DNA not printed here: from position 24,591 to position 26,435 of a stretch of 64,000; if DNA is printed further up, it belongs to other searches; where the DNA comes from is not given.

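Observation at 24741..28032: TM-anchored McrB-like AAA+ NTPase and a DUF2357-like partner with no visible nuclease motif are embedded between fibre genes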

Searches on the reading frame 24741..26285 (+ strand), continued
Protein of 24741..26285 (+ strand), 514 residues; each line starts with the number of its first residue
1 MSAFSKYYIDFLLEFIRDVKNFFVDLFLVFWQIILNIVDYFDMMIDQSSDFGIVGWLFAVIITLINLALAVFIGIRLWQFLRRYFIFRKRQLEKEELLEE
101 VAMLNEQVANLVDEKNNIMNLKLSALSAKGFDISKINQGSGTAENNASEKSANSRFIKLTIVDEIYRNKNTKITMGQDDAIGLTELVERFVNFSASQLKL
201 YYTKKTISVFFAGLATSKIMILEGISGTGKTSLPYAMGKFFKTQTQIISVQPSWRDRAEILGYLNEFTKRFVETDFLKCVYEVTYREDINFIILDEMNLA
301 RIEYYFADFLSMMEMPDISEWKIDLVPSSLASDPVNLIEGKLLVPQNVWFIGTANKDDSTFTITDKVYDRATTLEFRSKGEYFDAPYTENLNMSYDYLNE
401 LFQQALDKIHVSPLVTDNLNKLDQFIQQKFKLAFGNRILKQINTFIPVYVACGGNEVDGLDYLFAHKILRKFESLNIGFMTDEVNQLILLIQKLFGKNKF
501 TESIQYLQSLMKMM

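Call 56: fold_search(model_id=the predicted structure, library=pdb)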
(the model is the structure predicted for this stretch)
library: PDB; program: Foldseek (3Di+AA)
matches with E <= 10: 1122; with E <= 0.001: 64
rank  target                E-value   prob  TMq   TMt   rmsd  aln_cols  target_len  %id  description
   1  6q7l_W                7.2e-06  1.00  0.34  0.36  10.1       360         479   13  Spiral structure of E. coli RavA in the RavA-LdcI cage-like complex (released 2020-02-12)
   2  7w1y_A                1.5e-05  1.00  0.35  0.27   8.2       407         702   10  Human MCM double hexamer bound to natural DNA duplex (polyAT/polyTA) (released 2023-02-08)
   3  8w0f_A                1.8e-05  1.00  0.34  0.28   8.7       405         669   10  Cryo-EM structure of a human MCM2-7 double hexamer on dsDNA (released 2024-10-02)
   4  2r44                  2.6e-05  1.00  0.37  0.54  11.5       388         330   12  CRYSTAL STRUCTURE OF A PUTATIVE ATPASE (CHU_0153) FROM CYTOPHAGA HUTCHINSONII ATCC 33406 AT 2.00 A RESOLUTION (released 2007-09-18)
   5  4upb_E                2.9e-05  1.00  0.34  0.38  10.5       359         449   14  Electron cryo-microscopy of the complex formed between the hexameric ATPase RavA and the decameric inducible decarboxy (released 2014-08-20)
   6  9bm5                  2.9e-05  1.00  0.23  0.05  19.6       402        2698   12  State-6 of motor domain from full-length human dynein-1 in 5 mM ATP (released 2025-04-23)
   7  7w1y_2                6.2e-05  1.00  0.34  0.26   9.8       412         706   10  Human MCM double hexamer bound to natural DNA duplex (polyAT/polyTA) (released 2023-02-08)
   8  8emh_L                6.9e-05  1.00  0.25  0.21  15.8       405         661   11  CryoEM characterization of a unique AAA+ BrxL phage restriction factor (released 2023-02-01)
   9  3nbx                  8.1e-05  1.00  0.36  0.38   6.4       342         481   14  Crystal structure of E. coli RavA (Regulatory ATPase variant A) in complex with ADP (released 2011-01-12)
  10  9djy                  9.6e-05  1.00  0.21  0.05  21.5       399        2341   15  CryoEM structures of yeast cytoplasmic dynein in the presence of ATP and Lis1. (released 2025-05-28)
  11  8emc_C                1.1e-04  1.00  0.24  0.19  16.3       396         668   11  CryoEM characterization of BrxL -- a unique AAA+ phage restriction Factor. (released 2023-02-01)
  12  7mi1                  1.1e-04  0.98  0.18  0.04  20.5       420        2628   16  X-ray structure of yeast dynein motor domain in the presence of a pyrazolo-pyrimidinone-based compound (compound 20) (released 2021-05-26)
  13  8emc_B                1.3e-04  1.00  0.27  0.22  10.5       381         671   11  CryoEM characterization of BrxL -- a unique AAA+ phage restriction Factor. (released 2023-02-01)
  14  4w8f_B                1.4e-04  0.99  0.22  0.05  20.0       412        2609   16  Crystal structure of the dynein motor domain in the AMPPNP-bound state (released 2014-11-12)
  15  8emc_A                1.6e-04  1.00  0.28  0.22  10.2       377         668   12  CryoEM characterization of BrxL -- a unique AAA+ phage restriction Factor. (released 2023-02-01)
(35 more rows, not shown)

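Call 85: search_protein_families(library=pfam, proteins=[L084:6987-8813:+], max_evalue=0.01)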
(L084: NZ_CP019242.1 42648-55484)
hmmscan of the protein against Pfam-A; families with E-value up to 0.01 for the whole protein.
L084:6987-8813:+ (608 aa): 1 family
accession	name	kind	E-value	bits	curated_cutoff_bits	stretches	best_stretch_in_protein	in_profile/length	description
PF09823.15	DUF2357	-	1.4e-05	24.9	23.3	1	126-226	96-198/251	Domain of unknown function (DUF2357)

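Call 100: find_encoding_contigs(protein=P0001, flank=1000, max_places=2)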
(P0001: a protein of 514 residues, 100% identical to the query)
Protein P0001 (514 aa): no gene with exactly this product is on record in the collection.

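Call 112: search_protein_families(library=pfam, proteins=[L079:13842-15128:+, L079:15826-18294:+], max_evalue=0.01)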
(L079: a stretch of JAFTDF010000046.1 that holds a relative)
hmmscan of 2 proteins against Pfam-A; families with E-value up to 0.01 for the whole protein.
L079:13842-15128:+ (428 aa): 1 family
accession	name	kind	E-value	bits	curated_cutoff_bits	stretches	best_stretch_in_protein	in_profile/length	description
PF17853.6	GGDEF_2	-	0.0093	16.6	24.5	0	132-218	36-114/116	GGDEF-like domain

L079:15826-18294:+ (822 aa): 1 family
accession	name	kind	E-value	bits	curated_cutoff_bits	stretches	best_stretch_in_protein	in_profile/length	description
PF00563.25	EAL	-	2.6e-07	30.7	31.3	1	582-802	2-233/236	EAL domain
